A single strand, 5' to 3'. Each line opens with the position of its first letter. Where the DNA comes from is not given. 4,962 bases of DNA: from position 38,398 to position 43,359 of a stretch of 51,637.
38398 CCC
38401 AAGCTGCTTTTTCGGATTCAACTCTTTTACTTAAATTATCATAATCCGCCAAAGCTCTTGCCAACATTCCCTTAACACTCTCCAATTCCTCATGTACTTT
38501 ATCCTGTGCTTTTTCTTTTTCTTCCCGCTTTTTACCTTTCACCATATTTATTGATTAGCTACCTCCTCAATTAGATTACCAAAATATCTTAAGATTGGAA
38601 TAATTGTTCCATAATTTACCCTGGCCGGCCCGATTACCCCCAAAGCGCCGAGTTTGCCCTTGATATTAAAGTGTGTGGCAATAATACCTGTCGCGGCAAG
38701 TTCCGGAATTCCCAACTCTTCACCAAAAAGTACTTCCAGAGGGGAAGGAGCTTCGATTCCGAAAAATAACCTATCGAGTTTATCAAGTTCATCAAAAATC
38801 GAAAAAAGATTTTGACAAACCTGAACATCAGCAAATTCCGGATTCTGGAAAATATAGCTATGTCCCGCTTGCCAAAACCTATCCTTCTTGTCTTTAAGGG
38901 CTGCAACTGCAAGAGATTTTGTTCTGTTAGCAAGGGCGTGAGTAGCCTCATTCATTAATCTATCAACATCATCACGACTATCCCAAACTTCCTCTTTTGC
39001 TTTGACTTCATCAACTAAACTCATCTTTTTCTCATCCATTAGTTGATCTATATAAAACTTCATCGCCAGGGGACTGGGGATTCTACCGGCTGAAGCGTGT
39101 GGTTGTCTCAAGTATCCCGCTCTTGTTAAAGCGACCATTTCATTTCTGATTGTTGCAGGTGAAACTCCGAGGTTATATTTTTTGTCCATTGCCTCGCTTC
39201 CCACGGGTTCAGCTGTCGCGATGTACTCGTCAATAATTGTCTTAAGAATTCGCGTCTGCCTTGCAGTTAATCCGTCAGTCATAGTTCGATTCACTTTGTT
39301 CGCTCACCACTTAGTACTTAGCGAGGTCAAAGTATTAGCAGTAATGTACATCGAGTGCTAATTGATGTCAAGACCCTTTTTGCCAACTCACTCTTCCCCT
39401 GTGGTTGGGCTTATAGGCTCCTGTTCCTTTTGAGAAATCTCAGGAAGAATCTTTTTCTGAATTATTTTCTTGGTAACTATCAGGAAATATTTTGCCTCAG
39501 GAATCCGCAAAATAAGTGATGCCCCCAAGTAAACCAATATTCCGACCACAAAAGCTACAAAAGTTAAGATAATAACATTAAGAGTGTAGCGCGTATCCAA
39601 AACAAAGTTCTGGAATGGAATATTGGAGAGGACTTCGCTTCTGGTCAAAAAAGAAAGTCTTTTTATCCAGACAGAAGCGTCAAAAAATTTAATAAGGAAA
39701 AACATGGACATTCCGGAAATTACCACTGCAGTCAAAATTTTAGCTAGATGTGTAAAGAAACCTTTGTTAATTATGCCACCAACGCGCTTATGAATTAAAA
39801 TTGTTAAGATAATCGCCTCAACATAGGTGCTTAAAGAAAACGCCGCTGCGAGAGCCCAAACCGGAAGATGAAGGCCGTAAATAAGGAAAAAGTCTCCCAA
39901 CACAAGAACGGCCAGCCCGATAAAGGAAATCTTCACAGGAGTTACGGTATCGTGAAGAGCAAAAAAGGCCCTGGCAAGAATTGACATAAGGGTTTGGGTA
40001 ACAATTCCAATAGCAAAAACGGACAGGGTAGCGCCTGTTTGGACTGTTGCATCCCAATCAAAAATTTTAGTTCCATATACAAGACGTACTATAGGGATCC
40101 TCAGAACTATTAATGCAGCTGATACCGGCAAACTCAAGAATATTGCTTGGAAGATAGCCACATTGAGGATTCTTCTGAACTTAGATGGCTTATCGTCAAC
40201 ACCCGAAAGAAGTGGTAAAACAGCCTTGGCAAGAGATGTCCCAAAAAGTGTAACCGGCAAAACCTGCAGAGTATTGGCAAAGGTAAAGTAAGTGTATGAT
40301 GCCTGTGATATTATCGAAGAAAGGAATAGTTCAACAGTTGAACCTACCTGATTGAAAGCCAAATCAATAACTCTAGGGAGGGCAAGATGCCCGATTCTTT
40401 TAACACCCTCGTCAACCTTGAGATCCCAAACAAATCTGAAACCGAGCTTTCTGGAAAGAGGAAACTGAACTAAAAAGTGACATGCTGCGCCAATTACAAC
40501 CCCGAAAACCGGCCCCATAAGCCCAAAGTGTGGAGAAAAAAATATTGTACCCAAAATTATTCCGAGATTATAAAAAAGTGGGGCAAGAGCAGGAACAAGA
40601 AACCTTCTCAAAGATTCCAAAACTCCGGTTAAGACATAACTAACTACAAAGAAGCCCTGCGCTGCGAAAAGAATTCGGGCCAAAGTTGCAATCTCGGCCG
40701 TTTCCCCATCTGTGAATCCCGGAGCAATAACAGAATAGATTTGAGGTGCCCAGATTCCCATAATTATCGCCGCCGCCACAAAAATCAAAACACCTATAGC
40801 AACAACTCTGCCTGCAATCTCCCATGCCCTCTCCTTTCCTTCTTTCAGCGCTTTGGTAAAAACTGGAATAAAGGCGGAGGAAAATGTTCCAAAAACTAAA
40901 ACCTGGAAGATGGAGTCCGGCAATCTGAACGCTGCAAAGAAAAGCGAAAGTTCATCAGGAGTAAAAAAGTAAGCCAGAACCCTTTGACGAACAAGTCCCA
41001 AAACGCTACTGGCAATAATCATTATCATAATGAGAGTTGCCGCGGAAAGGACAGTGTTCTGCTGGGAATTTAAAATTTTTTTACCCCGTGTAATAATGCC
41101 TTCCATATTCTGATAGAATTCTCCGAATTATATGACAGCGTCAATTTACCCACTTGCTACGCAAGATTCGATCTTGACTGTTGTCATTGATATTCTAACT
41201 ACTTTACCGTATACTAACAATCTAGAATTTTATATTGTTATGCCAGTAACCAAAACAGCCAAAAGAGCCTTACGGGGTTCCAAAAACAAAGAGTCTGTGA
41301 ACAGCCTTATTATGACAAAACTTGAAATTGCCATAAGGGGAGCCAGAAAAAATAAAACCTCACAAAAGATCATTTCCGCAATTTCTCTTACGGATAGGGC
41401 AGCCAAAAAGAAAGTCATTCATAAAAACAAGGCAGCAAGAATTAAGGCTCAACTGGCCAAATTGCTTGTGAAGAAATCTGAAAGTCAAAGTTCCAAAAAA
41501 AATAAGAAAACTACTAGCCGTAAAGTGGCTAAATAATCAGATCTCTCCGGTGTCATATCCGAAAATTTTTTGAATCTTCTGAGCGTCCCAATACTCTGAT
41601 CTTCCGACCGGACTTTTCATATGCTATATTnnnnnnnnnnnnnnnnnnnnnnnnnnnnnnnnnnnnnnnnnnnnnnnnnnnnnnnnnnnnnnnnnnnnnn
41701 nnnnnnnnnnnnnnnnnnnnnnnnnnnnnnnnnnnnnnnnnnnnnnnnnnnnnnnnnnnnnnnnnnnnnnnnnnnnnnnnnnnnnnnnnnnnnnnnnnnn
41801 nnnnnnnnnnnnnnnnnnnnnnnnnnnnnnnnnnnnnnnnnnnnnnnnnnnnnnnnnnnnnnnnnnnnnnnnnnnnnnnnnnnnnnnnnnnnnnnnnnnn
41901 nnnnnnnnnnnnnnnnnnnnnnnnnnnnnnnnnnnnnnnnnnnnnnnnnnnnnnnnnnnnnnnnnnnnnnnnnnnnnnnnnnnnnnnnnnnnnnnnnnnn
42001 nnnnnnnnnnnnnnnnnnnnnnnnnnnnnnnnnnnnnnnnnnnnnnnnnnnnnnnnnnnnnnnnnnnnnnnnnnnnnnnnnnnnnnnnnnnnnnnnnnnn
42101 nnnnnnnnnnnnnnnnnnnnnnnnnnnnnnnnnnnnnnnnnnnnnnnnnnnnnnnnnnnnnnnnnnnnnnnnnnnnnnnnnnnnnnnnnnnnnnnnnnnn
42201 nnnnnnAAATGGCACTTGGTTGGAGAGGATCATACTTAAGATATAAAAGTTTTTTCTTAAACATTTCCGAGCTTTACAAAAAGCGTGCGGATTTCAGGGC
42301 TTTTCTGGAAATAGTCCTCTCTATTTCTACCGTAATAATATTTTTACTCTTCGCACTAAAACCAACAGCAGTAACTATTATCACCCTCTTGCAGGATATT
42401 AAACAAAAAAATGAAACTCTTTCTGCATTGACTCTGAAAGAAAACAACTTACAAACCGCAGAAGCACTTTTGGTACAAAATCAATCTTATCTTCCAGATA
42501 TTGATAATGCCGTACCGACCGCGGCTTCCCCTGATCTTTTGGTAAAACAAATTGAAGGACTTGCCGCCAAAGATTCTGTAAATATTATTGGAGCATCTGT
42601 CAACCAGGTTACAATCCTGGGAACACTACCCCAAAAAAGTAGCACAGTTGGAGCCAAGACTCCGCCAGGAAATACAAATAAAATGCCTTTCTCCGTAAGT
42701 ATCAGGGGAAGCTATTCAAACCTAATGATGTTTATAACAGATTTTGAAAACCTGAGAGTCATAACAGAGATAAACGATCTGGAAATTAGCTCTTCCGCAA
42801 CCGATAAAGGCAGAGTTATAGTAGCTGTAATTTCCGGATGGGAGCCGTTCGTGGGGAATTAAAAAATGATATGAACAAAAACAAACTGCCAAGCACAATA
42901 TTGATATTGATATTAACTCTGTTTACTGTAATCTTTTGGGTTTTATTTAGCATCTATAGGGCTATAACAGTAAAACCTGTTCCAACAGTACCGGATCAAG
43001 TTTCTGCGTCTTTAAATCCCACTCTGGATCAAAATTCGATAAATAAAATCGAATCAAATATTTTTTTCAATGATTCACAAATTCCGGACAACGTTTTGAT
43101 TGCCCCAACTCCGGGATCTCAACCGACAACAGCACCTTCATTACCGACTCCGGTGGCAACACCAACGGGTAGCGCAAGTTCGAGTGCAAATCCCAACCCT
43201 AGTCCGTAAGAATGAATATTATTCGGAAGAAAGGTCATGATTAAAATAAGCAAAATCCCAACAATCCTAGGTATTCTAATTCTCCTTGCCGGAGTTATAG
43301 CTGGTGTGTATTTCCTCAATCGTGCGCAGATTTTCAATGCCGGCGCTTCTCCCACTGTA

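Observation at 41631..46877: Orphan PilN/PilO-like pair heads a six-gene, co-directional surface-protein cassette with no pilus motor, platform, PilM or pilin genes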

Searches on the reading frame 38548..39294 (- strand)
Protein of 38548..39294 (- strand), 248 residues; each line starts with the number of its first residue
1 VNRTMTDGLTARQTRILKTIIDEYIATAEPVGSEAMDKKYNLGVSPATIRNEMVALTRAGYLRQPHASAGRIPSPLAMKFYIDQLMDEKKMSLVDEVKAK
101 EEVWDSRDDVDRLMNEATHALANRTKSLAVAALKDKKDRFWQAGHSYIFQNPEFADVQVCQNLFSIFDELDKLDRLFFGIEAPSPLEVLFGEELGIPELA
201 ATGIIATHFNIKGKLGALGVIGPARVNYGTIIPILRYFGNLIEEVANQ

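Call 6: search_protein_families(library=pfam, proteins=[window:38548-39294:-], max_evalue=0.001)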
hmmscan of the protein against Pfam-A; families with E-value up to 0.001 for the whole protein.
window:38548-39294:- (248 aa): 1 family
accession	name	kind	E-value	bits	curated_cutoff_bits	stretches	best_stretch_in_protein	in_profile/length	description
PF01628.27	HrcA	-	4.5e-19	69.7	22.2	1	103-232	98-215/215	HrcA protein C terminal domain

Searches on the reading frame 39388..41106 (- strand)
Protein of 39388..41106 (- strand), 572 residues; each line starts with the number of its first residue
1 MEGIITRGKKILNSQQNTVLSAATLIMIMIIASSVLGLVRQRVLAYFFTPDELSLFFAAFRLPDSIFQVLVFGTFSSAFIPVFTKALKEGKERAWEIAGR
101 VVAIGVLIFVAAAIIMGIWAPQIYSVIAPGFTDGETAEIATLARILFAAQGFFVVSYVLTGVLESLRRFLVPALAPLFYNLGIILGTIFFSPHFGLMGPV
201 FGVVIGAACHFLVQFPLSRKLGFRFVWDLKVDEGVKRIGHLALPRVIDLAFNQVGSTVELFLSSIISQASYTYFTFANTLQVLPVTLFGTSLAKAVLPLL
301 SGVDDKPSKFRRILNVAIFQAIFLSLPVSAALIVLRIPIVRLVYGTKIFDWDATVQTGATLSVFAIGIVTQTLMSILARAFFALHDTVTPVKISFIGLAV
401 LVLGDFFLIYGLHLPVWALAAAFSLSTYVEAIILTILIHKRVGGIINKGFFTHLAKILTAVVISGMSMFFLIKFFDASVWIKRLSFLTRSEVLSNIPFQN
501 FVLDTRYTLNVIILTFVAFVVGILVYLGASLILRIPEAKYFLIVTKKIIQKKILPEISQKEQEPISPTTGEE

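Call 6: search_protein_families(library=pfam, proteins=[window:39388-41106:-], max_evalue=0.001)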
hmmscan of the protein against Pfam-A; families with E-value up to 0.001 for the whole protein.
window:39388-41106:- (572 aa): 2 families
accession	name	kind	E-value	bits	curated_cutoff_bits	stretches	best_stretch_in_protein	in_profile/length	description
PF03023.19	MurJ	-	1.6e-73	248.3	27.4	1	46-476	4-437/451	Lipid II flippase MurJ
PF13440.11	Polysacc_synt_3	-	2.5e-09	37.2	23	1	255-347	195-287/293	Polysaccharide biosynthesis protein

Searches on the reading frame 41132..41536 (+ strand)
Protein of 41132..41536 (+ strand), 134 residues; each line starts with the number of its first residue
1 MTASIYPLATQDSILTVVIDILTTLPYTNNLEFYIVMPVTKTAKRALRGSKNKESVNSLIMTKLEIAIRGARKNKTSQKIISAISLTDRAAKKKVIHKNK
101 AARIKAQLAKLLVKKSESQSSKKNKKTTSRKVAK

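Call 3: search_protein_families(library=pfam, proteins=[window:41132-41536:+], max_evalue=1)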
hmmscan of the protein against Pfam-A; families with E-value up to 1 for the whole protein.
window:41132-41536:+ (134 aa): 1 family
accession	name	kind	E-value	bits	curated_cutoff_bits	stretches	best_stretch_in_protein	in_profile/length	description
PF01649.23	Ribosomal_S20p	-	1.4e-07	32.5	29.5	1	41-111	12-81/83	Ribosomal protein S20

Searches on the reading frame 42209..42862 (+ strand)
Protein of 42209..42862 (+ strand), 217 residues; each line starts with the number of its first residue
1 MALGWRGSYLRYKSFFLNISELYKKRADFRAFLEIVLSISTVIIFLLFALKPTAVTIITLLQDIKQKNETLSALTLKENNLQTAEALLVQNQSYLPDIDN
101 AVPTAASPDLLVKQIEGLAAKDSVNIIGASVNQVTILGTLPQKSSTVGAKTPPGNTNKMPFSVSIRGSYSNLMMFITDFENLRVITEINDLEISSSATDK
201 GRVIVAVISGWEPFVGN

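Call 3: search_protein_families(library=pfam, proteins=[window:42209-42862:+], max_evalue=1)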
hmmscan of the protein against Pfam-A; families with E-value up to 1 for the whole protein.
window:42209-42862:+ (217 aa): 4 families
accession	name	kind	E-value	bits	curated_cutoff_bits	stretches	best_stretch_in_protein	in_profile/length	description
PF04350.18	PilO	-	1e-05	26.1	22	1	124-199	52-127/145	Pilus assembly protein, PilO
PF10741.14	T2SSM_b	-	0.0029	17.9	21.7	1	143-199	35-91/111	Type II secretion system (T2SS), protein M subtype b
PF04977.20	DivIC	-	0.02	15.1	28.9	1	41-95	3-57/80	Septum formation initiator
PF00772.26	DnaB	-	0.082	13.4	23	1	54-112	40-98/103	DnaB-like helicase N terminal domain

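Call 7: find_encoding_contigs(protein=window:42209-42862:+, flank=10000, max_places=6)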
Protein window:42209-42862:+ (217 aa): 3 contigs read that carry it; 3 places shown.
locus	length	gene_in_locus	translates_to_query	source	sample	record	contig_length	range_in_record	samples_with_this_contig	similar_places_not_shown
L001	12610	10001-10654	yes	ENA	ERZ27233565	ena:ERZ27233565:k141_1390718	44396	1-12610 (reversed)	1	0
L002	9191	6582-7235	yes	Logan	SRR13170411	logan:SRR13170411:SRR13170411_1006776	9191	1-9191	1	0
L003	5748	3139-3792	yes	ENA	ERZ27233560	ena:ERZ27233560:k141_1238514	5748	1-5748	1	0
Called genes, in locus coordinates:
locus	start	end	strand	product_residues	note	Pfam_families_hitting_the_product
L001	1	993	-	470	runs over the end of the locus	PF00009:GTP_EFTU, PF00071:Ras, PF01926:MMR_HSR1, PF22042:EF-G_D2, PF11987:IF-2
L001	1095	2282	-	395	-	PF08529:NusA_N (weak), PF13184:KH_NusA_1st, PF26594:KH_NusA_2nd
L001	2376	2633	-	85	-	-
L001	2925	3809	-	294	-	PF00226:DnaJ, PF01556:DnaJ_C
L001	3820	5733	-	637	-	PF00012:HSP70, PF06723:MreB_Mbl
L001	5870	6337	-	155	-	PF01025:GrpE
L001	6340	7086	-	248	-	PF01628:HrcA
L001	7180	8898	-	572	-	PF03023:MurJ, PF13440:Polysacc_synt_3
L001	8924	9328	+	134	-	PF01649:Ribosomal_S20p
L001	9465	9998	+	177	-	PF05137:PilN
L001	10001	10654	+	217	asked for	PF04350:PilO (faint)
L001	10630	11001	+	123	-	-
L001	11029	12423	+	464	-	PF00041:fn3 (weak), PF16656:Pur_ac_phosph_N, PF19077:Big_13 (weak)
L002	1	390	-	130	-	?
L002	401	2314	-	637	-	PF00012:HSP70, PF06723:MreB_Mbl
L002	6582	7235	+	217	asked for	PF04350:PilO (faint)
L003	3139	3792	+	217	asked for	PF04350:PilO (faint)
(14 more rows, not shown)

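Call 8: search_protein_families(library=ncbifam, proteins=[window:42209-42862:+], max_evalue=0.1)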
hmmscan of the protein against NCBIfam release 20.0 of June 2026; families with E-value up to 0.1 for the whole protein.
window:42209-42862:+ (217 aa): 3 families
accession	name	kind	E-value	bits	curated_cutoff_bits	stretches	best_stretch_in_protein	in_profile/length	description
NF033634.1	SLATT_1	domain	0.012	15.5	41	1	18-122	15-124/132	SLATT domain-containing protein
NF040576.1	T2SS_GspM_XpsM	equivalog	0.015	15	60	1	35-200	12-157/180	type II secretion system protein GspM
NF010434.0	PRK13860.1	equivalog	0.017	15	346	1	52-124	58-131/220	pilin minor subunit VirB5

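Call 34: search_solved_structures(query=A2, max_evalue=10)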
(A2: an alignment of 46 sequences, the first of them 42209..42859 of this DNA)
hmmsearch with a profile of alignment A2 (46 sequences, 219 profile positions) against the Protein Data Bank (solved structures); distinct sequences matched with E-value up to 10: 6.
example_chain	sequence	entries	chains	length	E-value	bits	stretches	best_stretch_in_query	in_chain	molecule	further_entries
3jc8_Oa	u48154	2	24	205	1.4e-06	31.2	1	79-205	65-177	PilO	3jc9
5uvr_A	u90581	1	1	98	0.075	15.8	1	157-211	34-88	PilO protein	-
2rjz_A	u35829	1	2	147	0.18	14.6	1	157-211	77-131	PilO protein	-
9m3i_D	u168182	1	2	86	0.47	13.2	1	143-203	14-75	E3 ubiquitin-protein ligase BRE1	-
8qox_B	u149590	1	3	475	0.56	12.9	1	57-142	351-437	Conserved membrane protein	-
5joq_A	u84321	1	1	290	1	12.1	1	63-157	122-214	Lmo2184 protein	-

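Call 36: search_protein_families(library=pfam, alignment_id=A2, max_evalue=0.01)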
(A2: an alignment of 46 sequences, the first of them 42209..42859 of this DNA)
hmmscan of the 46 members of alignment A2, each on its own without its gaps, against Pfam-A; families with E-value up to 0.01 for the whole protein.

A. member 1, window:42209-42859:+ (217 aa): 2 families
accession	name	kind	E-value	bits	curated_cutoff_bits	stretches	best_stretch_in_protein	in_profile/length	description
PF04350.18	PilO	-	1e-05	26.1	22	1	124-199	52-127/145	Pilus assembly protein, PilO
PF10741.14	T2SSM_b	-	0.0029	17.9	21.7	1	143-199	35-91/111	Type II secretion system (T2SS), protein M subtype b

B. families by the number of members that match (of 46 scanned): 10 families
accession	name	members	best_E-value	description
PF04350.18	PilO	28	1.9e-07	Pilus assembly protein, PilO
PF04977.20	DivIC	15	2.3e-05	Septum formation initiator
PF10741.14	T2SSM_b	11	0.00024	Type II secretion system (T2SS), protein M subtype b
PF11083.13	Relaxase_C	3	0.00025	C-terminal helical hairpin domain from relaxase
PF14389.11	Lzipper-MIP1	1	0.00061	Leucine-zipper of ternary complex factor MIP1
PF04612.17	T2SSM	1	0.0049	Type II secretion system (T2SS), protein M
PF24615.2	Spectrin_Anc-1_2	1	0.0056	Nuclear anchorage protein 1, spectrin repeat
PF03631.20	Virul_fac_BrkB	1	0.0063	Virulence factor BrkB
PF22699.1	GMIP-like_FCH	1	0.0063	GEM-interacting protein-like, FCH domain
PF02203.21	TarH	1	0.007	Tar ligand binding domain homologue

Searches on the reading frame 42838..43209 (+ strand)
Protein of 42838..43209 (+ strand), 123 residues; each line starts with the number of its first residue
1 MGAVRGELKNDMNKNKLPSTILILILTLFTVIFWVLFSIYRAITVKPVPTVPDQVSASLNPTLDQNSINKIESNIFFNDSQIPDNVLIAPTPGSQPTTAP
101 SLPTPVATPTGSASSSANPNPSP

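Call 3: search_protein_families(library=pfam, proteins=[window:42838-43209:+], max_evalue=1)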
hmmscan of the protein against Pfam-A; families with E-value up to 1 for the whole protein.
window:42838-43209:+ (123 aa): 1 family
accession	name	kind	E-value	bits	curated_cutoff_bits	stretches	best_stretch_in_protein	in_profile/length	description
PF14122.12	YokU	-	0.057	13.8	27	1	31-85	16-69/87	YokU-like protein, putative antitoxin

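Call 8: search_protein_families(library=ncbifam, proteins=[window:42838-43209:+], max_evalue=0.1)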
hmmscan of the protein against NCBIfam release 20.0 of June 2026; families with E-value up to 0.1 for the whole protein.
window:42838-43209:+ (123 aa): 0 families

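Call 69: search_solved_structures(query=A3, max_evalue=10)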
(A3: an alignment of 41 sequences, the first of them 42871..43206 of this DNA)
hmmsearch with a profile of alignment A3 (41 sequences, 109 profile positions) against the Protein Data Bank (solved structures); distinct sequences matched with E-value up to 10: 5.
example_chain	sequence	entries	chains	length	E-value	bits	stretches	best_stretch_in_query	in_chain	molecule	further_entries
6j3y_I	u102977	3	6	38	0.82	13.1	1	10-40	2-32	Photosystem II reaction center protein I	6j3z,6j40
7vd5_I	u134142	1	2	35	0.84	13.1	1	10-39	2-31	Photosystem II reaction center protein I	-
6jlu_I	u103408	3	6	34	0.99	12.8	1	10-39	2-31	PsbI | Photosystem II reaction center protein I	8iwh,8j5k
1xme_C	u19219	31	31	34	2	11.9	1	4-32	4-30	Cytochrome c oxidase polypeptide IIA | Cytochrome c oxidase polypeptide 2A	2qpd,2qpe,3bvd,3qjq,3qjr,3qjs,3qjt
6u8y_B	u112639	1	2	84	9.5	9.7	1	8-29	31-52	Monovalent cation/H+ antiporter subunit F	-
